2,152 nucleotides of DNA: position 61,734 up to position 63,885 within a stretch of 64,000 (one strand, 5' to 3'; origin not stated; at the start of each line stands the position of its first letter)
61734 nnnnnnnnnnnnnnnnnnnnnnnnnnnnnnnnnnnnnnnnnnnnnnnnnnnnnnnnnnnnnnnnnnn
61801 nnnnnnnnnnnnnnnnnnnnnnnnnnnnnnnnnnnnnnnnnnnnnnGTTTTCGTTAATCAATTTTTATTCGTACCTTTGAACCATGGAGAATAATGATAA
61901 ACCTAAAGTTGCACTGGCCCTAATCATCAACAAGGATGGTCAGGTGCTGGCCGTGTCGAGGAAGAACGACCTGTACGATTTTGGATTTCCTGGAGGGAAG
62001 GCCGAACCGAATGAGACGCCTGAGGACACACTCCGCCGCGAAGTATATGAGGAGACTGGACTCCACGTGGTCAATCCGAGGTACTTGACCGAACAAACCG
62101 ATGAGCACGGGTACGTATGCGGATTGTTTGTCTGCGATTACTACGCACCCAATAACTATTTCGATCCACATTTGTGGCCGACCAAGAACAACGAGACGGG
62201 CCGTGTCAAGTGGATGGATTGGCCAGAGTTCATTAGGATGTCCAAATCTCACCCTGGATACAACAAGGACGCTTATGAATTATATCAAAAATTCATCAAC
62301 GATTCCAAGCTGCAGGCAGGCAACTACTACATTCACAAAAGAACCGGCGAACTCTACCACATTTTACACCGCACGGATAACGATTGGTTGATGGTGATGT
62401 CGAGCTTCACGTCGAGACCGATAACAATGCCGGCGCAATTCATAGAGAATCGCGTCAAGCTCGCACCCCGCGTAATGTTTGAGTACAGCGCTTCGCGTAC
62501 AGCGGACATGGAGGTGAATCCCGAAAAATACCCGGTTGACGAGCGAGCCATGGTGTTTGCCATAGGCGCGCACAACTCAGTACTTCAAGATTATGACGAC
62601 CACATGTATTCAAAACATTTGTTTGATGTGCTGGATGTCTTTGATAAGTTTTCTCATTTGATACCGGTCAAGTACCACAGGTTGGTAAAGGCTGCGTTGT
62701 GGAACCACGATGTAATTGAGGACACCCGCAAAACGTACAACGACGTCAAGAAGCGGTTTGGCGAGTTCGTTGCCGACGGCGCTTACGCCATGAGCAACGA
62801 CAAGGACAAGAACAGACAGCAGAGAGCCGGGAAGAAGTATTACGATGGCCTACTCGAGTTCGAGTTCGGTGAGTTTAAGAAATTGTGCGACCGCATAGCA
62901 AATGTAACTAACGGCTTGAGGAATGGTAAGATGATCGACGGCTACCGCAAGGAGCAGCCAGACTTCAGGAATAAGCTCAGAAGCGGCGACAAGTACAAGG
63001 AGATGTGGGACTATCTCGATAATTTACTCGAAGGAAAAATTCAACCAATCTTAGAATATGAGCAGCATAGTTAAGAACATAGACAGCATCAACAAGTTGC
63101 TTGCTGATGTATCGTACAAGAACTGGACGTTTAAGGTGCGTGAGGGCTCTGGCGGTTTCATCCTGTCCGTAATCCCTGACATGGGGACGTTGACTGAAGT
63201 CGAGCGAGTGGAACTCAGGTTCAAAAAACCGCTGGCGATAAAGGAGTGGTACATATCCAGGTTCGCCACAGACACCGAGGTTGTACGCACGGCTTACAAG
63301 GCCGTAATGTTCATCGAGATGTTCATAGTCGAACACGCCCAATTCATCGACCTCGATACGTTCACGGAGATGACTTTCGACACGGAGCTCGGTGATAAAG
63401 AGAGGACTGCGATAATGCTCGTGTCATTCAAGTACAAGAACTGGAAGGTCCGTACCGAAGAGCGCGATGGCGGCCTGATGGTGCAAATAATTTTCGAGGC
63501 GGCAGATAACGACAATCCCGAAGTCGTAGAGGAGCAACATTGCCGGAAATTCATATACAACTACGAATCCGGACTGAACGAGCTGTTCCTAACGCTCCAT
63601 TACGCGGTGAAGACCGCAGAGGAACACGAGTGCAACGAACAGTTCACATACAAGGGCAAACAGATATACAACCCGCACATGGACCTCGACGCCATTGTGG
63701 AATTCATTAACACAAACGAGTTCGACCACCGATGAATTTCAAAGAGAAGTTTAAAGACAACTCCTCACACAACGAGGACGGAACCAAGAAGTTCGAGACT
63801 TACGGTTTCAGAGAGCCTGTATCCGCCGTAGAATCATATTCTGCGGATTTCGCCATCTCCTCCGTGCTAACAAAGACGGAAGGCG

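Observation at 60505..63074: tRNA/RNA-end module: Thg1-like 3'-5' polymerase next to a Nudix-HD fusion (RNA ligase-like gene elsewhere)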

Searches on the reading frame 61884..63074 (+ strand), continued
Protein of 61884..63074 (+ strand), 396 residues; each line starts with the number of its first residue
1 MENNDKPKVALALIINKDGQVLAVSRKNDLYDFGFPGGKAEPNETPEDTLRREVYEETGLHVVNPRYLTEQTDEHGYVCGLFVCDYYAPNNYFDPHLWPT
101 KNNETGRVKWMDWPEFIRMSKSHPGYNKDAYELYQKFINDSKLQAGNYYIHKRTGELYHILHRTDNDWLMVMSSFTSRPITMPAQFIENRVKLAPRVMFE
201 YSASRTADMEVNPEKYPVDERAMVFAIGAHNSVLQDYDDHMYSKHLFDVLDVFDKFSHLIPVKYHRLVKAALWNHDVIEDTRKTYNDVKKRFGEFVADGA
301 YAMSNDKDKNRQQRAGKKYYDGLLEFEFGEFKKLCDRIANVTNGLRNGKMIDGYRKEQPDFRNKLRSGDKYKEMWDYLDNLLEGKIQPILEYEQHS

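Call 60: search_protein_representatives(alignment_id=A1)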
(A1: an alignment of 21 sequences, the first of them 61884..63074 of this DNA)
Query: 21 sequences, 366 profile positions. Proteins with E-value up to 0.001 (for the whole library): 18571; up to 1e-10: 5205; up to 1e-30: 754. The best 150 are listed.
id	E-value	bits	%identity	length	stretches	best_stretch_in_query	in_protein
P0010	7.9e-148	508.9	-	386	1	1-360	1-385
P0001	2.2e-147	507.4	-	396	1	2-364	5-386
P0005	5.2e-136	470.0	-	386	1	4-364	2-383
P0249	4.3e-127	440.6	-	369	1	1-363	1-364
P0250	1.1e-121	422.8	-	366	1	4-360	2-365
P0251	2.2e-115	402.1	-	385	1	2-362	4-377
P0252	1.7e-90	320.2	-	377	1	4-361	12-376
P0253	7.1e-87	308.3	-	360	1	1-360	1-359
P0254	7.4e-87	308.3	-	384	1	4-361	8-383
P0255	1.1e-86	307.7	-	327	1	134-361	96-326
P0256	7.2e-82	291.8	-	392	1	3-361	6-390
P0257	1.0e-79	284.8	-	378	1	3-361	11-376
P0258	1.8e-77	277.4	-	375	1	119-360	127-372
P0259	1.2e-72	261.5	-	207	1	190-362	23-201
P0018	1.4e-72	261.3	-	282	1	187-363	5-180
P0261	8.6e-72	258.7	-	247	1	124-362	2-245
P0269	3.6e-66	240.2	-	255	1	124-361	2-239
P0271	1.4e-65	238.2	-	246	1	122-359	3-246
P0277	1.5e-64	234.9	-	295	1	127-361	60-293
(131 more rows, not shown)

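Call 62: search_protein_families(library=padloc, proteins=[window:61884-63074:+], max_evalue=0.01)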
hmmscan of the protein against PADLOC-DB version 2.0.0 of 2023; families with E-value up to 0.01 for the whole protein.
window:61884-63074:+ (396 aa): 1 family
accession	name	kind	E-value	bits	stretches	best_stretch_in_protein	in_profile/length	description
PDLC04899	PDC-S07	-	7.1e-13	46.4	1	8-72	8-74/135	-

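Call 63: search_solved_structures(query=A1, max_evalue=1e-9, show_alignments=2)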
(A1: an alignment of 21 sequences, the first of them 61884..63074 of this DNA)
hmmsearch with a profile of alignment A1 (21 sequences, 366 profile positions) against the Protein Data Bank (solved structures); distinct sequences matched with E-value up to 1e-9: 2.
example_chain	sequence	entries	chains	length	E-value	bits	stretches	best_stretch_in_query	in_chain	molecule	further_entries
6z3n_AAA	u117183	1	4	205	5.2e-10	42.2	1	186-343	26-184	Hydrolase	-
6yvc_A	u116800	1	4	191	5.2e-10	42.2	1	187-344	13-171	Bifunctional (P)ppGpp synthetase/guanosine-3',5'-bis(Diphosphate) 3'-pyrophosphohydrolase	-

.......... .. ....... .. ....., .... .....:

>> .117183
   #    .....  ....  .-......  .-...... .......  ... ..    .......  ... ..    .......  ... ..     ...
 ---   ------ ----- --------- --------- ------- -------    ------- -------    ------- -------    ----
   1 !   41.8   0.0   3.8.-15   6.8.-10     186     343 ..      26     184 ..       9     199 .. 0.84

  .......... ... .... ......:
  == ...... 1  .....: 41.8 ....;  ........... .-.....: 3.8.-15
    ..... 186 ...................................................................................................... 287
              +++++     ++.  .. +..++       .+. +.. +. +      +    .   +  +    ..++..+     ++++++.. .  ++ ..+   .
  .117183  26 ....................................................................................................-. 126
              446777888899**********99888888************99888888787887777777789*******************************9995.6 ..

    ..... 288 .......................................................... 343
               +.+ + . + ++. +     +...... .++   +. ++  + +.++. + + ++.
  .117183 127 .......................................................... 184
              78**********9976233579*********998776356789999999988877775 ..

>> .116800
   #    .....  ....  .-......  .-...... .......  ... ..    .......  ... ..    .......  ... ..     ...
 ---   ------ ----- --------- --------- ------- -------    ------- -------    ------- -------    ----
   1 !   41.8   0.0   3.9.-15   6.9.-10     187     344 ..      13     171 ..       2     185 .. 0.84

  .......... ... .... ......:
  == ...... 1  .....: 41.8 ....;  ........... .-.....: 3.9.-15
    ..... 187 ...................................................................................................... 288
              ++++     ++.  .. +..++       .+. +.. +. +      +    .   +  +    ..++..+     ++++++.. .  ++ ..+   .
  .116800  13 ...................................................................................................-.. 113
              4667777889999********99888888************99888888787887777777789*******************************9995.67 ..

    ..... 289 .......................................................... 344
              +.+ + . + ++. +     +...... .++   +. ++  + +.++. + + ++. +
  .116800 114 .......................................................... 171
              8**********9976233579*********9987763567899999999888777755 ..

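Call 64: search_protein_families(library=ncbifam, proteins=[window:61884-63074:+], max_evalue=0.01)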
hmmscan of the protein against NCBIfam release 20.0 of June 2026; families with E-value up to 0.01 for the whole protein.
window:61884-63074:+ (396 aa): 16 families
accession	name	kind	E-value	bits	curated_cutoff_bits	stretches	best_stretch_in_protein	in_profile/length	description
NF006530.0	PRK08999.1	equivalog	1e-09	37.9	245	1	8-69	7-71/315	Nudix family hydrolase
NF008044.0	PRK10776.1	equivalog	2e-09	37.4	148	1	8-71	5-71/130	8-oxo-dGTP diphosphatase MutT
TIGR00586.1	mutt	equivalog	2.2e-09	37.4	97.9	1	6-65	4-66/129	8-oxo-dGTP diphosphatase MutT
TIGR02705.1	nudix_YtkD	equivalog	1.4e-08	34.4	154.4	1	31-70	45-84/156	RNA deprotection pyrophosphohydrolase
NF007834.0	PRK10546.1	equivalog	3.7e-07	30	156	1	11-73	7-72/135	pyrimidine (deoxy)nucleoside triphosphate diphosphatase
NF001937.0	PRK00714.1-4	equivalog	7e-07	29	139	1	8-70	10-70/161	RNA pyrophosphohydrolase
NF001934.0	PRK00714.1-1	equivalog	1.1e-06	28.2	241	1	13-68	14-68/176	RNA pyrophosphohydrolase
NF006961.0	PRK09438.1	equivalog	2.5e-06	27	103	1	5-70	6-72/151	dihydroneopterin triphosphate diphosphatase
NF041652.1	Nud_hyd_Dein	equivalog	4e-06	27.1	200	1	13-72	19-84/152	Nudix hydrolase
NF001299.0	PRK00241.1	equivalog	1.2e-05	24.9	158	1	17-71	145-199/263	NAD(+) diphosphatase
NF008303.0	PRK11092.1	equivalog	0.00067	18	947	1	268-312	66-110/702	bifunctional GTP diphosphokinase/guanosine-3',5'-bis pyrophosphate 3'-pyrophosphohydrolase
NF001935.0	PRK00714.1-2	equivalog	0.00091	18.8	259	1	7-68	9-68/183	RNA pyrophosphohydrolase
TIGR00691.1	spoT_relA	subfamily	0.00091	17.7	499.2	1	267-298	40-70/687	RelA/SpoT family protein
NF001938.0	PRK00714.1-5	equivalog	0.0013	18.1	116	1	13-64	19-78/172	RNA pyrophosphohydrolase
NF008736.0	PRK11762.1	equivalog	0.0025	17.4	169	1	29-75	72-118/186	ADP compounds hydrolase NudE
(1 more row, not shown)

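Call 79: search_protein_families(library=pfam, proteins=[L003:10352-10969:+, L001:9807-10466:+, L002:7685-8377:+, L003:10977-11609:+, L003:11606-12346:+, L005:8607-9134:+, L006:9381-9989:+, L005:17809-18540:+], max_evalue=0.001)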
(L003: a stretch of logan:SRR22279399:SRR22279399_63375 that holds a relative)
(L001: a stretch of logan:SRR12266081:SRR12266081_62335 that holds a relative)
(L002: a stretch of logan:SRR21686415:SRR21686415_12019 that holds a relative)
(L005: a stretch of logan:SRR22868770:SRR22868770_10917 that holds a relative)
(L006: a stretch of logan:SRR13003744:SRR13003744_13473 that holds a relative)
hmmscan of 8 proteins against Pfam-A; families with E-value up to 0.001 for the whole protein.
L003:10352-10969:+ (205 aa): 2 families
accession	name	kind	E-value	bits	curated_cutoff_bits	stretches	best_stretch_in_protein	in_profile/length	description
PF01121.26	CoaE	-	4.1e-33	115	27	1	3-180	3-177/180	Dephospho-CoA kinase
PF13238.12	AAA_18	-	1.2e-06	29.4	29.4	1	3-149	1-114/128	AAA domain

L001:9807-10466:+ (219 aa): 2 families
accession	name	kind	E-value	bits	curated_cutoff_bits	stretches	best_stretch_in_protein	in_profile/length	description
PF01121.26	CoaE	-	1e-29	103.9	27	1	18-196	2-176/180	Dephospho-CoA kinase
PF13238.12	AAA_18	-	3.1e-06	28.1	29.4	1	19-168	1-116/128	AAA domain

L002:7685-8377:+ (230 aa): 2 families
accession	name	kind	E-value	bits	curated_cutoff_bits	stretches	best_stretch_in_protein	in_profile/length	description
PF01121.26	CoaE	-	5.9e-31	108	27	1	5-180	4-176/180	Dephospho-CoA kinase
PF13238.12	AAA_18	-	2e-06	28.7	29.4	1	6-155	3-119/128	AAA domain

L003:10977-11609:+ (210 aa): 0 families

L003:11606-12346:+ (246 aa): 0 families

L005:8607-9134:+ (175 aa): 0 families

L006:9381-9989:+ (202 aa): 1 family
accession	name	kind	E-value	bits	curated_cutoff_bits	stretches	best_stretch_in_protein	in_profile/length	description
PF22083.2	I-HmuI_NUMOD-like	-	0.00072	19.5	27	0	162-198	10-46/46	DNA endonuclease I-HmuI-like, NUMOD-like domain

L005:17809-18540:+ (243 aa): 1 family
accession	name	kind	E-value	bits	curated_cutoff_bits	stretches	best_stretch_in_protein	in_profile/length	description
PF01668.23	SmpB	-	5.5e-49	166.2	27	1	104-241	2-140/143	SmpB protein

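Call 80: search_solved_structures(query=L003:10352-10969:+, max_evalue=0.001)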
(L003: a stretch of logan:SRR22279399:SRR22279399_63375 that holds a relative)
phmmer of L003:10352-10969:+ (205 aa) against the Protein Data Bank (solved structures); distinct sequences matched with E-value up to 0.001: 15.
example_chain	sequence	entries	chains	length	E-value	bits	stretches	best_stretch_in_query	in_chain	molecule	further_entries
8sbn_A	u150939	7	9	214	1.1e-20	77.4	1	3-196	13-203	Dephospho-CoA kinase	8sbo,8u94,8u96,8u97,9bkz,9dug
2if2_A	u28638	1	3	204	2e-18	70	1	2-194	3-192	Dephospho-CoA kinase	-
1jjv_A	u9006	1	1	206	1.5e-16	63.9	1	3-186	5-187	DEPHOSPHO-COA KINASE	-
4ttp_A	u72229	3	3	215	8e-15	58.3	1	3-193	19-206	Dephospho-CoA kinase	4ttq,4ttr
4i1u_A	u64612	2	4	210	8.1e-15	58.3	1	3-195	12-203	Dephospho-CoA kinase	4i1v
2f6r_A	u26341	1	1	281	3.1e-14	56.4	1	4-187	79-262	Bifunctional coenzyme A synthase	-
1t3h_A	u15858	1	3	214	3.5e-14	56.2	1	3-181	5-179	Dephospho-CoA kinase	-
6ari_A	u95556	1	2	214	3.6e-14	56.2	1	3-181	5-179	Dephospho-CoA kinase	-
1n3b_A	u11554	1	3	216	3.7e-14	56.1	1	3-181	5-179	Dephospho-CoA kinase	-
1vhl_A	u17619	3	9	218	3.9e-14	56.1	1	3-181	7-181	Dephospho-CoA kinase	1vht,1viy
1uf9_A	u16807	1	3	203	4.4e-13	52.6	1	3-180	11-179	TT1252 protein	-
6n39_A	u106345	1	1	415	7.8e-12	48.6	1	2-181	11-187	Dephospho-CoA kinase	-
4zo4_A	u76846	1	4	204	1.8e-10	44.1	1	5-180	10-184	Dephospho-CoA kinase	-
8dv0_A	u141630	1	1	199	1.2e-09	41.4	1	3-182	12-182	Dephospho-CoA kinase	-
2grj_A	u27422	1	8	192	4.1e-05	26.7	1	2-142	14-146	Dephospho-CoA kinase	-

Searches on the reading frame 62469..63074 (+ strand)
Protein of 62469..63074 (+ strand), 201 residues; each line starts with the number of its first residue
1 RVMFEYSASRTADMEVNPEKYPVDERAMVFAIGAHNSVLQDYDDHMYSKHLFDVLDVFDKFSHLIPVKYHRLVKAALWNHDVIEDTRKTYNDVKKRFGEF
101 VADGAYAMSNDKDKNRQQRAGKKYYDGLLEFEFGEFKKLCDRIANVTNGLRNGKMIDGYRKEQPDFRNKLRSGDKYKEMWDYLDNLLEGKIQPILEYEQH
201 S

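Call 17: search_protein_families(library=pfam, proteins=[window:62469-63074:+], max_evalue=10)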
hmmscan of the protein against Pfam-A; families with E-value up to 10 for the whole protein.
window:62469-63074:+ (201 aa): 1 family
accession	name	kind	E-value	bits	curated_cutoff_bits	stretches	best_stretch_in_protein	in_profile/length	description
PF18476.7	PIN_8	-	0.046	14.1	26.1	1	53-200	22-151/227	PIN like domain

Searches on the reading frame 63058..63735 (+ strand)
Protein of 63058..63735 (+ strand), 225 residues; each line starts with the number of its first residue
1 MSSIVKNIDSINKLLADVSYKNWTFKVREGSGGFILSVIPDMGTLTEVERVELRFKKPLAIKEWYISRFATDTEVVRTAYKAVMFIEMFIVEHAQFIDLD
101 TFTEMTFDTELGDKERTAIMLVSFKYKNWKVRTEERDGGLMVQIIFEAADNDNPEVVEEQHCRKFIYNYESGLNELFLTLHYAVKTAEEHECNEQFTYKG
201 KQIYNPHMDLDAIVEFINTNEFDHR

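Call 3: search_protein_families(library=pfam, proteins=[window:63058-63735:+], max_evalue=0.01)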
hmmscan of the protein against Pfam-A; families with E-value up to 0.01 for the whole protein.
window:63058-63735:+ (225 aa): 0 families

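Call 4: search_protein_families(library=phrogs, proteins=[window:63058-63735:+], max_evalue=0.001)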
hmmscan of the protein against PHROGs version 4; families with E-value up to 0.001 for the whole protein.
window:63058-63735:+ (225 aa): 1 family
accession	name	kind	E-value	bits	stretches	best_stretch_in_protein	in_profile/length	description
phrog_1540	-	unknown function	1.7e-21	77.6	1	124-215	58-158/333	-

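Call 33: search_protein_families(library=pfam, proteins=[window:63058-63735:+], max_evalue=10)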
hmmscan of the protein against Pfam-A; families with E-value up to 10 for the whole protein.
window:63058-63735:+ (225 aa): 0 families

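Call 62: search_protein_families(library=padloc, proteins=[window:63058-63735:+], max_evalue=0.01)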
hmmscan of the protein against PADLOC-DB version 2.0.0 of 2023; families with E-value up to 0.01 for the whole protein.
window:63058-63735:+ (225 aa): 0 families

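Call 64: search_protein_families(library=ncbifam, proteins=[window:63058-63735:+], max_evalue=0.01)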
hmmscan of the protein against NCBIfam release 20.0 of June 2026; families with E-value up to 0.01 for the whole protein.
window:63058-63735:+ (225 aa): 0 families
